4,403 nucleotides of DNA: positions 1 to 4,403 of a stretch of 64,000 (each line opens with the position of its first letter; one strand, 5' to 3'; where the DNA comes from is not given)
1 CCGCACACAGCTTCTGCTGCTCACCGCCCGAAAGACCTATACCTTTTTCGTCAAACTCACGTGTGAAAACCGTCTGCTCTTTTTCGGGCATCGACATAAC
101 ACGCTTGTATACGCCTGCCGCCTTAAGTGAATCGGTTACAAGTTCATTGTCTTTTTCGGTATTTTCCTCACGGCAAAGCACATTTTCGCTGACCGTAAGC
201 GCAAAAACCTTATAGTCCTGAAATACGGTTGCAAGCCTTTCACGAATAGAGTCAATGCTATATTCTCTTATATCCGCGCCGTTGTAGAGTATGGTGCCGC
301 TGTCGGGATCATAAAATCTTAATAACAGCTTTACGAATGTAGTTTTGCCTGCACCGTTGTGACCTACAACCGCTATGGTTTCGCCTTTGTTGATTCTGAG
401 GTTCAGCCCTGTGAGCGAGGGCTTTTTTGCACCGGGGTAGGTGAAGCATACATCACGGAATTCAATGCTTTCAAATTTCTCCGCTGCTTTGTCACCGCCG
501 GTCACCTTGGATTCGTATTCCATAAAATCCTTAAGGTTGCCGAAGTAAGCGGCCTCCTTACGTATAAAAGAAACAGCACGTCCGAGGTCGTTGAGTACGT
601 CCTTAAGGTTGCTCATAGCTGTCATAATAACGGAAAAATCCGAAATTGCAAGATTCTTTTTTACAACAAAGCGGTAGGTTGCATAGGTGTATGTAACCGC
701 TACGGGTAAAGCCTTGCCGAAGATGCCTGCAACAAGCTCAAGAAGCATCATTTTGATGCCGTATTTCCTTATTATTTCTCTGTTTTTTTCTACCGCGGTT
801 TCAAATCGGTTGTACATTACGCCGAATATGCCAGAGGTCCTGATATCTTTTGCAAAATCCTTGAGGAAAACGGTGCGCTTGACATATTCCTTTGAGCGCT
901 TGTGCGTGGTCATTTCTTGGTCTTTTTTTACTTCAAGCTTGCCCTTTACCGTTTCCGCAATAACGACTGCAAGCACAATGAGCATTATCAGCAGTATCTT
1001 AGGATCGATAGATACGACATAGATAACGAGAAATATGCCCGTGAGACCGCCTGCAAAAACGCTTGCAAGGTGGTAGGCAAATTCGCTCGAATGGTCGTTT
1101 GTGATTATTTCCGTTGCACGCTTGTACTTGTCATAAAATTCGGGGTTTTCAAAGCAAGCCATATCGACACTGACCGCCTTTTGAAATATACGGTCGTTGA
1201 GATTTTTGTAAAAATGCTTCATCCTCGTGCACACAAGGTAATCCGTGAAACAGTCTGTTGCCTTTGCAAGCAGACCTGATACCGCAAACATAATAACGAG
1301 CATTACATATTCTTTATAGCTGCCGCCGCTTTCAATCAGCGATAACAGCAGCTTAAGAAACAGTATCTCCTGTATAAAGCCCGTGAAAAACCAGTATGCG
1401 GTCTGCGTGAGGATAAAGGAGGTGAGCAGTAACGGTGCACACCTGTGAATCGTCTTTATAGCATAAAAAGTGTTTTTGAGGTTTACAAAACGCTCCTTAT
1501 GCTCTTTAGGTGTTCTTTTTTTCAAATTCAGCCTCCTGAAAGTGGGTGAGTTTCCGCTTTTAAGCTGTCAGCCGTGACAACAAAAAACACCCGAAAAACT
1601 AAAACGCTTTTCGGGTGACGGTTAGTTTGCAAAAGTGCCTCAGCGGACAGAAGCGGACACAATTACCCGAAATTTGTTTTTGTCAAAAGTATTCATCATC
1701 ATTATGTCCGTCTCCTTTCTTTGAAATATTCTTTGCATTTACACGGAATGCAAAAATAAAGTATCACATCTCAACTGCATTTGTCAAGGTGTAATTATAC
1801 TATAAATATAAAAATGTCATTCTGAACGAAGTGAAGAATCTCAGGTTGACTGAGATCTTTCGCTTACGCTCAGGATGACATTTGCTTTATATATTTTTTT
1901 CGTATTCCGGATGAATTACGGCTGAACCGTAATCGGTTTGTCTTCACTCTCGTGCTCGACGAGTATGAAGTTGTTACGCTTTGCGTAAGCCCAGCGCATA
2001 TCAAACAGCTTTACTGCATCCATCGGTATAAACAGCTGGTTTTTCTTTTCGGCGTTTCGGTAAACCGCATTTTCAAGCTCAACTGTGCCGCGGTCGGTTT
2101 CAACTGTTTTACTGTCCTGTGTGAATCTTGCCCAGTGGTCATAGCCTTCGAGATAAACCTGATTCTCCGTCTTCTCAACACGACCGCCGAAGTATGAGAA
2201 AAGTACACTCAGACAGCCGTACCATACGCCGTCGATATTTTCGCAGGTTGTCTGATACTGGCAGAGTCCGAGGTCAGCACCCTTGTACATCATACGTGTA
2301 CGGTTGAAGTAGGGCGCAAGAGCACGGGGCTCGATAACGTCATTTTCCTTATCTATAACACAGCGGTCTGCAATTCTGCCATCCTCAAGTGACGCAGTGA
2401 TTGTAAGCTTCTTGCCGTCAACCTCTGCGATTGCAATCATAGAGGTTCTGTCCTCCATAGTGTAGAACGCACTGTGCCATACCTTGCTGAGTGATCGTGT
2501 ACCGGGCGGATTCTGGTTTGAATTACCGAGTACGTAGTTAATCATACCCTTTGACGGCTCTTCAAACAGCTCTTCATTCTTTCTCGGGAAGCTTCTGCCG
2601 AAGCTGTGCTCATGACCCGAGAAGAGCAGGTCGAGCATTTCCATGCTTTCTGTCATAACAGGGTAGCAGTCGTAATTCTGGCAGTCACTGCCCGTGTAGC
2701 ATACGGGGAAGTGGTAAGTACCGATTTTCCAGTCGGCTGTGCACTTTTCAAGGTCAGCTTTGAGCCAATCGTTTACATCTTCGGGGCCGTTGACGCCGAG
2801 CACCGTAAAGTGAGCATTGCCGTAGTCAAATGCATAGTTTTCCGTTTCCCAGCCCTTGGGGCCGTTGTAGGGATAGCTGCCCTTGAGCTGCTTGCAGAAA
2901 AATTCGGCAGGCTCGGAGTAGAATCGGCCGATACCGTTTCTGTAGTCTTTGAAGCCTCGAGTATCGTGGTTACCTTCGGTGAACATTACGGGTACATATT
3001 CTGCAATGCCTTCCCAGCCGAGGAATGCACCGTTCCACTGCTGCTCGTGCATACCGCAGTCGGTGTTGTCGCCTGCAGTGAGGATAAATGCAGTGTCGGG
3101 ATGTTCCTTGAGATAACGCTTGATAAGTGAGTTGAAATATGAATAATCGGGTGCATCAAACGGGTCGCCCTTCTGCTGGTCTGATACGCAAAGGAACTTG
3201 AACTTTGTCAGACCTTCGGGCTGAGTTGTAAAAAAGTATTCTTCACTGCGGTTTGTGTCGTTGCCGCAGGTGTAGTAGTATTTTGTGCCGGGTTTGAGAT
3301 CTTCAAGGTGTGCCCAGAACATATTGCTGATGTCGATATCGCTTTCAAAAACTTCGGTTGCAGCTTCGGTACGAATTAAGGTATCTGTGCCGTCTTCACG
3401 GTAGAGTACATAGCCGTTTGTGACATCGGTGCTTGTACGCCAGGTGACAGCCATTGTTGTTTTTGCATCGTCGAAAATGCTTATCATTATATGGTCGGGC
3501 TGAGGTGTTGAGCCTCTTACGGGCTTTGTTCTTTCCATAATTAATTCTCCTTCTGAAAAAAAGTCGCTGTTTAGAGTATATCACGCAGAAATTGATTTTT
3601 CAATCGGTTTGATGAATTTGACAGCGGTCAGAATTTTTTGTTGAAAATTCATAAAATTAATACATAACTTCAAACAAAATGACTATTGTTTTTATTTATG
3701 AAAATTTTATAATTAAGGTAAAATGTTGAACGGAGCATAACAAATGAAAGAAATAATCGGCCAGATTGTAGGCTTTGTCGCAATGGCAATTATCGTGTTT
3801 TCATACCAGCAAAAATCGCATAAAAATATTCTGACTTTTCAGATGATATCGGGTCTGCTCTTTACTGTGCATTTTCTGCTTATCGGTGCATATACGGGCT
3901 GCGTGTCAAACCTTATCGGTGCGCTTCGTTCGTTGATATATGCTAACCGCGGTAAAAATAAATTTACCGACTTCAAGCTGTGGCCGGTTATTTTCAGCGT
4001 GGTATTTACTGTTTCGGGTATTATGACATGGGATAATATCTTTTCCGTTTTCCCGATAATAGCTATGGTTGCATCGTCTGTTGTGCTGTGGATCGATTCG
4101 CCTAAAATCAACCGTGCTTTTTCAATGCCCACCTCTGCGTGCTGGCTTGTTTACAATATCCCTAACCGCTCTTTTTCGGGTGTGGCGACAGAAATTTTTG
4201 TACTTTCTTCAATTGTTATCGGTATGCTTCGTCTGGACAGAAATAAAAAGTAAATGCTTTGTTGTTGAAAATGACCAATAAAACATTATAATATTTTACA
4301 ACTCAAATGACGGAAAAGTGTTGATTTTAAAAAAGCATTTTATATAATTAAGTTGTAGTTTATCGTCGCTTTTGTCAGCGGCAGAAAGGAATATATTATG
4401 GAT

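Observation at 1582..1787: Leader-peptide transcription attenuator upstream of an ABC exporter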

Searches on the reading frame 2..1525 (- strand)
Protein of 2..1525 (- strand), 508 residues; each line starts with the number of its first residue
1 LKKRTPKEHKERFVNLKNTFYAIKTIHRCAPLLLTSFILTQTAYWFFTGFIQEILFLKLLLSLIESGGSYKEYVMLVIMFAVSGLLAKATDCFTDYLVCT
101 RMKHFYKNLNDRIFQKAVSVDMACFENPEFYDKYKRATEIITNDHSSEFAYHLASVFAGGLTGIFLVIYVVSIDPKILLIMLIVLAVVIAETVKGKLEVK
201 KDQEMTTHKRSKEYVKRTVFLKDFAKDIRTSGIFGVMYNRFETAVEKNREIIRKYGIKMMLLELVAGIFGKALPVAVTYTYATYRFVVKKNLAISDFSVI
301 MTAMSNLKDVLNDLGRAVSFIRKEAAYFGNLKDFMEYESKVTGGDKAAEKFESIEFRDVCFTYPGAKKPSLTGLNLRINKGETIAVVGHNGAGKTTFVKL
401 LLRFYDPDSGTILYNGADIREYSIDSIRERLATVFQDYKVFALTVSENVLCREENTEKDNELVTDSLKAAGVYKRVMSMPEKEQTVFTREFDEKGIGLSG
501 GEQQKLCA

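Call 5: search_protein_families(library=pfam, proteins=[window:2-1525:-])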
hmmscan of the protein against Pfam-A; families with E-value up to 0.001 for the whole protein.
window:2-1525:- (508 aa): 3 families
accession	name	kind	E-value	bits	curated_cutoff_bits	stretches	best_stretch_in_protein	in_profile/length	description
PF00005.33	ABC_tran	-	2.3e-23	83.8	25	1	371-507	1-118/137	ABC transporter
PF13175.12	AAA_15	-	0.00024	21.3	32.1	1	383-460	25-110/374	AAA ATPase domain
PF00664.28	ABC_membrane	-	0.00025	21.3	28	0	50-304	16-267/274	ABC transporter transmembrane region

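Call 8: search_protein_families(library=ncbifam, proteins=[window:2-1525:-])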
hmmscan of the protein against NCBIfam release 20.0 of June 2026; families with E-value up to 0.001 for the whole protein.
window:2-1525:- (508 aa): 160 families (the best 25 are shown)
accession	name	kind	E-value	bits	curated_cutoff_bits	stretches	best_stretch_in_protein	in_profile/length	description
TIGR02203.1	MsbA_lipidA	equivalog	9.1e-45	153.2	602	1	55-506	32-479/572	lipid A export permease/ATP-binding protein MsbA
NF045513.1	HepA_fam_ABC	equivalog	1.6e-39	135.9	725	1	79-506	100-519/610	heterocyst formation ABC transporter subunit HepA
TIGR02204.1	MsbA_rel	hypoth_equivalog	8.9e-39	133.6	780.4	1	76-506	61-485/576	ABC transporter, permease/ATP-binding protein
NF008381.0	PRK11176.1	equivalog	9.1e-39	133.3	867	1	54-506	42-489/582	lipid A ABC transporter ATP-binding protein/permease MsbA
NF045998.1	cleave_ABC_plasm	equivalog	8.6e-36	123.4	500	1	8-504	133-609/673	Mbov_0121 family peptidase domain-containing ABC transporter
TIGR03797.1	NHLM_micro_ABC2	equivalog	1.1e-35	123.4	709.4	1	108-506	210-597/686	NHLP bacteriocin export ABC transporter permease/ATPase subunit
TIGR00958.1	3a01208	subfamily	1.1e-34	119.8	874.6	1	69-506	196-626/711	antigen peptide transporter 2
NF010178.0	PRK13657.1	equivalog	2.4e-34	118.7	733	1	166-507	147-481/588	glucan ABC transporter ATP-binding protein/ permease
TIGR02868.1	CydC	equivalog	6.2e-34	117.5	329.05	1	166-506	146-480/530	thiol reductant ABC exporter subunit CydC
TIGR03375.1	type_I_sec_LssB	subfamily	1.9e-33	115.7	693.1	1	328-505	437-611/696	type I secretion system permease/ATPase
TIGR02857.1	CydD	equivalog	5e-31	108.2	435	1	339-506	305-467/529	thiol reductant ABC exporter subunit CydD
TIGR03796.1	NHLM_micro_ABC1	equivalog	1e-30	106.6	853.3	1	140-506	257-624/710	NHLP family bacteriocin export ABC transporter peptidase/permease/ATPase subunit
NF008364.0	PRK11160.1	equivalog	4.1e-30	104.9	630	1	164-506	149-485/575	heme ABC transporter ATP-binding protein/permease CydC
NF052233.1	CphA_assoc_ABC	equivalog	2.1e-29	102.4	880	1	164-506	319-653/766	cyanophycin metabolism-associated ABC transporter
NF000475.1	tet_ABC_46_B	exception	9.9e-28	97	1250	1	271-505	255-483/578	tetracycline efflux ABC transporter Tet(46) subunit B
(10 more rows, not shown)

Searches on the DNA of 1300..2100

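Call 3: search_rna_families(source=window, start=1300, end=2100, threshold=evalue, max_evalue=10, show_alignments=3)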
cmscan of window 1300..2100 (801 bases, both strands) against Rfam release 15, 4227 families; matches with E-value up to 10: 15.
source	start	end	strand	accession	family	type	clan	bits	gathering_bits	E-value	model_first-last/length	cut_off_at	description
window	1806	1892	-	RF03414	mir-670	Gene; miRNA;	-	33.8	95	0.0002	1-90/90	no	mir-670 microRNA precursor family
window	1498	1602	-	RF03956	mir-737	Gene; miRNA;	-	23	60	0.49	1-63/63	no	mir-737 microRNA precursor family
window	1496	1602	-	RF03794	MIR5298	Gene; miRNA;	-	21.7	70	1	1-80/80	no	MIR5298 microRNA precursor family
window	1814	1883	+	RF04127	MIR8007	Gene; miRNA;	-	20.9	195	0.16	1-226/226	no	MIR8007 microRNA precursor family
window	1802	1905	+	RF01742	lactis-plasmid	Gene; sRNA;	-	20.2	70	1.7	1-106/106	no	lactis-plasmid RNA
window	1583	1677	-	RF02394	sau-63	Gene; sRNA;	-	19.6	100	0.51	1-98/98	no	Staphylococcus sRNA sau-63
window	1815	1881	+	RF00806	mir-350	Gene; miRNA;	-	18.2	60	1.3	1-87/87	no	mir-350 microRNA precursor family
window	1635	1744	-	RF00105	SNORD115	Gene; snRNA; snoRNA; CD-box;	-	17.1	39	3.8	1-82/82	no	Small nucleolar RNA SNORD115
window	1447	1519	+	RF01733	atoC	Cis-reg;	-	16.6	50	5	1-93/93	no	atoC RNA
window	1815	1880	-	RF04128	MIR8562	Gene; miRNA;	-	15.3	211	3.8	1-242/242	no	MIR8562 microRNA precursor family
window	1787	1834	-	RF00165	Corona_pk3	Cis-reg;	CL00117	15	35.6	3.4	1-61/61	no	Coronavirus 3' UTR pseudoknot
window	1638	1703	-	RF01146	sR15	Gene; snRNA; snoRNA; CD-box;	-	14.9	40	8.1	1-65/65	no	Small nucleolar RNA sR15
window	1777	1845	-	RF02119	FTX_1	Gene; lncRNA;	-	14.8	50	3.8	1-71/71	no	FTX transcript, XIST regulator conserved region 1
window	1810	1883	-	RF04127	MIR8007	Gene; miRNA;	-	14.8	195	4.2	1-226/226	no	MIR8007 microRNA precursor family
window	1426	1604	+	RF02047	Sphinx_2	Gene; lncRNA;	-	13.8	34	5.7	1-158/158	no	Sphinx conserved region 2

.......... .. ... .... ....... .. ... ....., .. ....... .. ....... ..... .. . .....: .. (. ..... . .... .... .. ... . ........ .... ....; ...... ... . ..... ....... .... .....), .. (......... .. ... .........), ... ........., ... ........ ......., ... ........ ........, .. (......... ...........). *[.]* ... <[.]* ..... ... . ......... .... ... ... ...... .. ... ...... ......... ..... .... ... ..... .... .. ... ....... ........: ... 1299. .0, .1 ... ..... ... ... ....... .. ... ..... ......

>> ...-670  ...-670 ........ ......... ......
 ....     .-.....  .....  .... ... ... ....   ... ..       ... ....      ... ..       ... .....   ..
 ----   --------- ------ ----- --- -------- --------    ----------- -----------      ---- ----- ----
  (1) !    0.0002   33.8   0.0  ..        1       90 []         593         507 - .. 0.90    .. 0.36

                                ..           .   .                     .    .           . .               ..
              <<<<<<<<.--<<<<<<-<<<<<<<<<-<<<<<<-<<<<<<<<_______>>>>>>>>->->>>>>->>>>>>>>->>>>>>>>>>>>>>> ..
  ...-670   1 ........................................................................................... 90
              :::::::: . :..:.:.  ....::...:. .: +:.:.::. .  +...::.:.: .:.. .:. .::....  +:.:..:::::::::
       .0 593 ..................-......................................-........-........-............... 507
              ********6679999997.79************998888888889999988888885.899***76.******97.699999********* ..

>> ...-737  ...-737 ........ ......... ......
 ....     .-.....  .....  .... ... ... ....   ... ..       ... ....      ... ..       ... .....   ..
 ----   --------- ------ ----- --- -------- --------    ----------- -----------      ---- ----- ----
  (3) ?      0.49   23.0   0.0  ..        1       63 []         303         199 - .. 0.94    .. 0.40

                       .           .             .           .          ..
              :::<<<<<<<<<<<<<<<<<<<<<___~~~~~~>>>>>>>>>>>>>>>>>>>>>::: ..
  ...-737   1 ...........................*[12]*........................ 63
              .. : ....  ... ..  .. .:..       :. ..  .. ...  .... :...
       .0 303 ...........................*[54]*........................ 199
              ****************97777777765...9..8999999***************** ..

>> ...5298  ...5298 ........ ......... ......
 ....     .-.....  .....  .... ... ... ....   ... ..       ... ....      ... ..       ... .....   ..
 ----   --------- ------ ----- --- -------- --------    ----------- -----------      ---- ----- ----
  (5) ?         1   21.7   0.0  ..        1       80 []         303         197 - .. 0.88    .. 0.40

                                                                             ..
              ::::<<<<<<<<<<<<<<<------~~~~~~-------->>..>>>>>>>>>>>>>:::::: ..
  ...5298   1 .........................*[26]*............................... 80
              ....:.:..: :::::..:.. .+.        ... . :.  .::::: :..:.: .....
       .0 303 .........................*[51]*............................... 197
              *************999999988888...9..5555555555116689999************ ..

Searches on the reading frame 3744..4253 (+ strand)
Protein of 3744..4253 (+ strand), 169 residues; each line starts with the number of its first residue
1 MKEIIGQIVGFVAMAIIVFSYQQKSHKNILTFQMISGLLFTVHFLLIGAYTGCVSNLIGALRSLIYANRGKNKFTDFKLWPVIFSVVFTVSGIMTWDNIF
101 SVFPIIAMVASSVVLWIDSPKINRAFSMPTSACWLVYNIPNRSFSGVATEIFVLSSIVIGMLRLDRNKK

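Call 5: search_protein_families(library=pfam, proteins=[window:3744-4253:+])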
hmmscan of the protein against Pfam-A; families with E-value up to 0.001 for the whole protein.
window:3744-4253:+ (169 aa): 1 family
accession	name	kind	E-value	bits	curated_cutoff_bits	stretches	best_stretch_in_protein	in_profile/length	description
PF10688.14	Imp-YgjV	-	3.6e-38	131.3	23.5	1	4-167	1-158/159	Bacterial inner membrane protein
